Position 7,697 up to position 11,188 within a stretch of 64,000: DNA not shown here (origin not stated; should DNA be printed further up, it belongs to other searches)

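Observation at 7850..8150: C-terminal CZB (zinc-binding) domain appended to a GGDEF-EAL protein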

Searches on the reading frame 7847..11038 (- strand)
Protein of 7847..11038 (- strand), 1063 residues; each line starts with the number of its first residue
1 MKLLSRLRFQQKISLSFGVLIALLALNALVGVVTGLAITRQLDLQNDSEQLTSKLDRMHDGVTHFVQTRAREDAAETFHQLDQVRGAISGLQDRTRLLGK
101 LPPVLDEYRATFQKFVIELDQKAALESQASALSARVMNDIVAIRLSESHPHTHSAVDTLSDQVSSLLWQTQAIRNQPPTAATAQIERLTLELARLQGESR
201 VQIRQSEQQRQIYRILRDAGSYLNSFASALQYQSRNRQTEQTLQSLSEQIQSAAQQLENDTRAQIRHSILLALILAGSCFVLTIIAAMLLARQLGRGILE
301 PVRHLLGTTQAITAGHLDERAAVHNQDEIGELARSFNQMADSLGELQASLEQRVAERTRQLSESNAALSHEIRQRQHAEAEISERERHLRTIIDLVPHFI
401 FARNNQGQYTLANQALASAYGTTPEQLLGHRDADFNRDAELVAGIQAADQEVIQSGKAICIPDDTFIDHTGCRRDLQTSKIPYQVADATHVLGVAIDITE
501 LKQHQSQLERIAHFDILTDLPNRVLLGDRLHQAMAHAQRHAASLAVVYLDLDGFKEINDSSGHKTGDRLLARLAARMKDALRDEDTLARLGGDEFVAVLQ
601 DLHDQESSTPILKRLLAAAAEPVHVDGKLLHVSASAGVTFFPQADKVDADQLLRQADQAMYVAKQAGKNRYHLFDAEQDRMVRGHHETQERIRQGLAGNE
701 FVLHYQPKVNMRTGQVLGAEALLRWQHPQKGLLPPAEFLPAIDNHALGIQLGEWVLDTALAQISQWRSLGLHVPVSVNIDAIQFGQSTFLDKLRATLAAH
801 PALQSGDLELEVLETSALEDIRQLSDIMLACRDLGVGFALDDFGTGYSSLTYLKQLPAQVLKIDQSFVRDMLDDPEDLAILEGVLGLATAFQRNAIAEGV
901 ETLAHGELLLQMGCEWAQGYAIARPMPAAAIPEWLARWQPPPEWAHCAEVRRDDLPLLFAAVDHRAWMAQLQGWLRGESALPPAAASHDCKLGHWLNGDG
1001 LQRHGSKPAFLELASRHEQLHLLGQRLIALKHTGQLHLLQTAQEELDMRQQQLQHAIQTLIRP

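Call 3: search_protein_families(library=pfam, proteins=[window:7847-11038:-], max_evalue=1)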
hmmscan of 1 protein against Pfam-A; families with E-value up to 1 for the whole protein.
window:7847-11038:- (1063 aa): 12 families
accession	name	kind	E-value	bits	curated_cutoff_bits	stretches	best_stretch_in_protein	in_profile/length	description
PF00563.25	EAL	-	3.5e-68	229.9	31.3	1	690-925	2-236/236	EAL domain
PF00990.26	GGDEF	-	5.3e-47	160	23.8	1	512-670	1-161/161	Diguanylate cyclase, GGDEF domain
PF00672.30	HAMP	-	1.3e-14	54.7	25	1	294-343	2-51/53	HAMP domain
PF13682.11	CZB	-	7.1e-11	42.7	29.4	1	964-1028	1-64/64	Chemoreceptor zinc-binding domain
PF08448.16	PAS_4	-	7.2e-10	39.5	23.1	1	396-502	4-109/110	PAS fold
PF25547.1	WXG100_2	-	0.00074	19.9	27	1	234-298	82-146/150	WXG100 like domain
PF00989.32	PAS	-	0.0019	18.7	22.6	1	388-497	2-112/113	PAS fold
PF13426.13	PAS_9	-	0.011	16.4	27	1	399-500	3-103/103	PAS domain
PF15898.10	PRKG1_interact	-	0.037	15.1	32.4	1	326-395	10-78/101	cGMP-dependent protein kinase interacting domain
PF13188.13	PAS_8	-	0.067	13.6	21.8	1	388-439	2-54/65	PAS domain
PF04129.18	Vps52_CC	-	0.075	13.2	26.5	0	324-384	11-70/173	Vps52/Sac2 family, coiled-coil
PF04678.18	MCU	-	0.093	13.3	30.8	1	194-313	9-134/177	Mitochondrial calcium uniporter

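Call 4: search_protein_families(library=ncbifam, proteins=[window:7847-11038:-], max_evalue=1)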
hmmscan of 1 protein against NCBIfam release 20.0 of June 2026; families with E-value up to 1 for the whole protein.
window:7847-11038:- (1063 aa): 48 families (the best 25 are shown)
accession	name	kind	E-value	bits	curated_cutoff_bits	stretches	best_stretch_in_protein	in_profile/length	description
NF045675.1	PhdiestaseDibA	equivalog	4.1e-122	408.6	980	1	487-931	178-621/623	phosphodiesterase DibA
NF007474.0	PRK10060.1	equivalog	2e-108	363.4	782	1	490-939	215-658/663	cyclic di-GMP phosphodiesterase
NF053781.1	cdiGMPphdstlr2612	equivalog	1.7e-100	337.4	1600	1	371-933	699-1263/1268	Tlr1612 family c-di-GMP phosphodiesterase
NF008467.0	PRK11359.1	equivalog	1e-92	311.5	857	1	476-939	342-796/800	oxygen-sensing cyclic-di-GMP phosphodiesterase DosP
NF052458.1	PhdiestGepA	equivalog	5.4e-82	276.3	1200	1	500-930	413-836/840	phosphodiesterase GepA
NF008807.1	PRK11829.1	equivalog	7e-77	259.1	733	1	501-929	231-656/670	biofilm formation regulator HmsP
NF007298.0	PRK09776.1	equivalog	2.6e-73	247.5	1135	1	438-930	611-1101/1111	diguanylate cyclase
NF007423.1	PRK09966.1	equivalog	2.3e-53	181.5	325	2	500-664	227-390/390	diguanylate cyclase DgcN/YfiN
NF052596.1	RR_EAL_PvrR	equivalog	9.4e-49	166.1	580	1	677-935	132-389/398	response regulator cyclic di-GMP phosphodiesterase PvrR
NF007380.0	PRK09894.1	equivalog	2.1e-40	138.9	256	2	499-678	118-291/296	diguanylate cyclase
NF038266.1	diguan_SiaD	equivalog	1e-39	136.4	290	1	501-671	83-252/252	biofilm regulation diguanylate cyclase SiaD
TIGR00254.1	GGDEF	domain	4.2e-39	133.9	37.4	1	508-673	1-166/168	diguanylate cyclase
NF045673.1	c-di-GMPRcptLapD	equivalog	1.4e-37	129.3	1020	1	502-927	226-646/647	cyclic di-GMP receptor LapD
NF051473.1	DigCycDgcsShew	equivalog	2.9e-36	125.3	400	1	507-673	130-290/291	diguanylate cyclase DgcS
NF007839.0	PRK10551.1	equivalog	4.8e-35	121.1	461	1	687-936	263-511/518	cyclic di-GMP phosphodiesterase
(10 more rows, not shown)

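Call 11: find_homologous_proteins(query=window:7847-11038:-, max_evalue=1e-50)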
Query window:7847-11038:- (1063 aa): 122 proteins with E <= 1e-50 among 8000 candidates; the best 120 are listed.
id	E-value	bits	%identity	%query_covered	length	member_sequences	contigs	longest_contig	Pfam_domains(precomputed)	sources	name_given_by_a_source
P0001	0.0e+0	2336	100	100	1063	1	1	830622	PF00672.31,PF13682.12,PF08448.17,PF00563.26,PF00990.27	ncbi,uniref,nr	ncbi:EAL domain-containing protein [Chitinilyticum piscinae]|uniref:EAL domain-containing protein n=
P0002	0.0e+0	1223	55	99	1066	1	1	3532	PF00672.31,PF13426.14,PF13682.12,PF08448.17,PF00563.26,PF00989.32,PF00990.27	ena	-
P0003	0.0e+0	1217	56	97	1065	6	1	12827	PF00672.31,PF13426.14,PF13682.12,PF08448.17,PF00563.26,PF00989.32,PF00990.27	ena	-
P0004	0.0e+0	1213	55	100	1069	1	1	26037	PF00672.31,PF13426.14,PF13682.12,PF08448.17,PF00563.26,PF00989.32,PF00990.27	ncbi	-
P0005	0.0e+0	1104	54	94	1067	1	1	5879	PF00672.31,PF13426.14,PF08448.17,PF00563.26,PF00990.27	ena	-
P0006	9.5e-227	774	45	89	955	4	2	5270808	PF00672.31,PF08447.19,PF13426.14,PF13188.14,PF08448.17,PF00563.26,PF00989.32,PF00990.27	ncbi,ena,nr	nr:EAL domain-containing protein [uncultured Rhodoferax sp.]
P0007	1.9e-164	568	43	41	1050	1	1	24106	PF00672.31,PF08447.19,PF13426.14,PF13188.14,PF08448.17,PF00563.26,PF00989.32,PF00990.27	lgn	-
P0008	4.5e-140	487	41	43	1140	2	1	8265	PF08447.19,PF13426.14,PF13188.14,PF12860.14,PF02743.25,PF22588.2,PF08448.17,PF00563.26,PF00989.32,PF00990.27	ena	-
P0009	2.3e-134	468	45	53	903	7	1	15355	PF08447.19,PF13426.14,PF13188.14,PF13682.12,PF08448.17,PF00563.26,PF00989.32,PF00990.27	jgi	jgi:diguanylate cyclase (GGDEF)-like protein/PAS domain S-box-containing protein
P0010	6.6e-120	420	39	52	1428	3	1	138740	PF13426.14,PF13188.14,PF13185.13,PF05228.20,PF13492.13,PF00990.27,PF00672.31,PF08447.19,PF01590.33,PF08448.17,PF00563.26,PF00989.32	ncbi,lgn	ncbi:MAG: EAL domain-containing protein [Chloroflexota bacterium]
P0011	1.7e-112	396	39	54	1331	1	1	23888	PF08447.19,PF13426.14,PF13188.14,PF13185.13,PF08448.17,PF12974.13,PF00563.26,PF00989.32,PF00990.27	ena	-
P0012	1.1e-111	393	42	41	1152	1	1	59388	PF08447.19,PF13426.14,PF13188.14,PF08448.17,PF00563.26,PF00989.32,PF00990.27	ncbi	-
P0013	1.4e-110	390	31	52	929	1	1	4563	PF08447.19,PF13426.14,PF13188.14,PF08448.17,PF00563.26,PF00989.32,PF00990.27,PF14598.13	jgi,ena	-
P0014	3.2e-110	388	33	58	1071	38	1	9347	PF08447.19,PF13426.14,PF13188.14,PF12729.14,PF08448.17,PF00563.26,PF00989.32,PF00990.27,PF02203.22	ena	-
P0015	8.3e-107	377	33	69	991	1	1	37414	PF08447.19,PF13426.14,PF13188.14,PF13185.13,PF01590.33,PF08448.17,PF13492.13,PF00563.26,PF00989.32,PF00990.27,PF00072.31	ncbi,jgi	-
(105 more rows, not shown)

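Call 21: find_encoding_contigs(protein=P0004, flank=6000, max_places=3)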
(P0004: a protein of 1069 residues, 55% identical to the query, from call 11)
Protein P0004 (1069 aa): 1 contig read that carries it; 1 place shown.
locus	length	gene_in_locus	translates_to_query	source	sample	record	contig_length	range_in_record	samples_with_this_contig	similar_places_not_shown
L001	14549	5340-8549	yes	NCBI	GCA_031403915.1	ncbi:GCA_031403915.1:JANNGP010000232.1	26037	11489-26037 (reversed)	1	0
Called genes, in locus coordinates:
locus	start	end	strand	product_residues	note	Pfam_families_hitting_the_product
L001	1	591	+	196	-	?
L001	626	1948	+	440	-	PF01595:CNNM, PF00571:CBS (weak), PF03471:CorC_HlyC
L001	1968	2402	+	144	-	PF11026:DUF2721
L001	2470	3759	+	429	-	PF00860:Xan_ur_permease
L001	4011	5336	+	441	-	PF01547:SBP_bac_1, PF13416:SBP_bac_8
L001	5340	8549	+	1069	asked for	PF00672:HAMP, PF00989:PAS (weak), PF08448:PAS_4, PF13426:PAS_9, PF00990:GGDEF, PF00563:EAL, PF13682:CZB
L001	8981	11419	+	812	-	PF07992:Pyr_redox_2, PF01266:DAO (faint), PF13738:Pyr_redox_3 (weak), PF00070:Pyr_redox, PF18267:Rubredoxin_C, PF04324:Fer2_BFD, PF03460:NIR_SIR_ferr, PF01077:NIR_SIR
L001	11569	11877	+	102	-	PF00355:Rieske, PF13806:Rieske_2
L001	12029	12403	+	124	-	PF06180:CbiK (weak), PF01903:CbiX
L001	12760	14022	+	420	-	PF13379:NMT1_2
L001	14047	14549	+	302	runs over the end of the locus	PF00528:BPD_transp_1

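Call 22: find_encoding_contigs(protein=P0003, flank=6000, max_places=3)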
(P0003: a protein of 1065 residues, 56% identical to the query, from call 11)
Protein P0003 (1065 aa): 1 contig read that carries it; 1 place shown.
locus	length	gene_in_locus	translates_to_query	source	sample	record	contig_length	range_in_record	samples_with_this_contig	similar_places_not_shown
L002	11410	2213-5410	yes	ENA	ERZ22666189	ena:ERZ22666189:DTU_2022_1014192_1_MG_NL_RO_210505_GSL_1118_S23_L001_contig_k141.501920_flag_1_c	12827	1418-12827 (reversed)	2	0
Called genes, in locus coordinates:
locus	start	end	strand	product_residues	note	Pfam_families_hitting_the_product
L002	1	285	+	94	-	?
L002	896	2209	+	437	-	PF01547:SBP_bac_1, PF13416:SBP_bac_8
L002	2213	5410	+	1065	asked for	PF00672:HAMP, PF00989:PAS (faint), PF08448:PAS_4, PF13426:PAS_9, PF00990:GGDEF, PF00563:EAL, PF13682:CZB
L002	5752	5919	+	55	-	-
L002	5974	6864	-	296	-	PF00753:Lactamase_B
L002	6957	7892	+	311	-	PF00126:HTH_1, PF03466:LysR_substrate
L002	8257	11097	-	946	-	PF00497:SBP_bac_3, PF09084:NMT1 (faint), PF00989:PAS (faint), PF08448:PAS_4, PF08448:PAS_4, PF00512:HisKA, PF02518:HATPase_c, PF00072:Response_reg, +1 more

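Call 23: find_encoding_contigs(protein=P0006, flank=4000, max_places=2)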
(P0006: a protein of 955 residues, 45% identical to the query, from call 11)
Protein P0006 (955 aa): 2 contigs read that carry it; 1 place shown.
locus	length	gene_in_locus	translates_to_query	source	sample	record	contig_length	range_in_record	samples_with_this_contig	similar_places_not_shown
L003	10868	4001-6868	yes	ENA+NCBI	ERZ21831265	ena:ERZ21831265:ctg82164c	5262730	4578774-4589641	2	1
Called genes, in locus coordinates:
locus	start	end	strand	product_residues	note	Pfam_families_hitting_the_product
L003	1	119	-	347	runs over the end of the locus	PF17761:DUF1016_N, PF06250:YhcG_C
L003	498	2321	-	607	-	PF08378:NERD, PF00580:UvrD-helicase (weak), PF01443:Viral_helicase1 (faint), PF13245:AAA_19 (weak), PF13361:UvrD_C, PF13538:UvrD_C_2 (weak)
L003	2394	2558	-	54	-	PF22570:LiaF-TM, PF18917:LiaI-LiaF-like_TM1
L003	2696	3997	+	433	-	PF01547:SBP_bac_1, PF13416:SBP_bac_8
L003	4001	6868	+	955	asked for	PF00672:HAMP, PF00989:PAS, PF08447:PAS_3 (weak), PF08448:PAS_4 (weak), PF13188:PAS_8 (weak), PF13426:PAS_9, PF00990:GGDEF, PF00563:EAL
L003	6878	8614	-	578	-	PF00916:Sulfate_transp, PF01740:STAS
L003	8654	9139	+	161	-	PF17775:YchJ_M-like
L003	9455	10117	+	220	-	-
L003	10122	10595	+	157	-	-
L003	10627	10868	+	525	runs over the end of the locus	PF13531:SBP_bac_11 (faint), PF01471:PG_binding_1, PF01547:SBP_bac_1, PF13416:SBP_bac_8, PF13343:SBP_bac_6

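Call 24: find_encoding_contigs(protein=P0009, flank=4000, max_places=2)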
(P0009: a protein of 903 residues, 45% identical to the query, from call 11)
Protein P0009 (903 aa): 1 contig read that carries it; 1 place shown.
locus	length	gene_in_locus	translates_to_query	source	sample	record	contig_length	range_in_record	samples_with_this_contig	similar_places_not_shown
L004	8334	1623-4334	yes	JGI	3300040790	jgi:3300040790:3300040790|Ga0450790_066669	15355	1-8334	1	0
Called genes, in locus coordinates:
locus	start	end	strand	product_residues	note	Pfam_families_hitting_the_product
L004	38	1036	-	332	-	PF08240:ADH_N, PF00107:ADH_zinc_N, PF13602:ADH_zinc_N_2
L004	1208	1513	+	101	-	PF12973:Cupin_7 (weak), PF02311:AraC_binding (weak), PF07883:Cupin_2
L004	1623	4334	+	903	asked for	PF00989:PAS (faint), PF13188:PAS_8 (faint), PF08447:PAS_3, PF08448:PAS_4 (faint), PF13426:PAS_9, PF00990:GGDEF, PF00563:EAL, PF13682:CZB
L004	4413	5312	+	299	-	PF01903:CbiX (faint)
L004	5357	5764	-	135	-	PF00816:Histone_HNS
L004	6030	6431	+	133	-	PF09945:DUF2177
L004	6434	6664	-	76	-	PF10276:zf-CHCC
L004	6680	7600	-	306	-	PF01063:Aminotran_4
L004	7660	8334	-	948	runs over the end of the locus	PF03710:GlnE, PF08335:GlnD_UR_UTase, PF03710:GlnE, PF08335:GlnD_UR_UTase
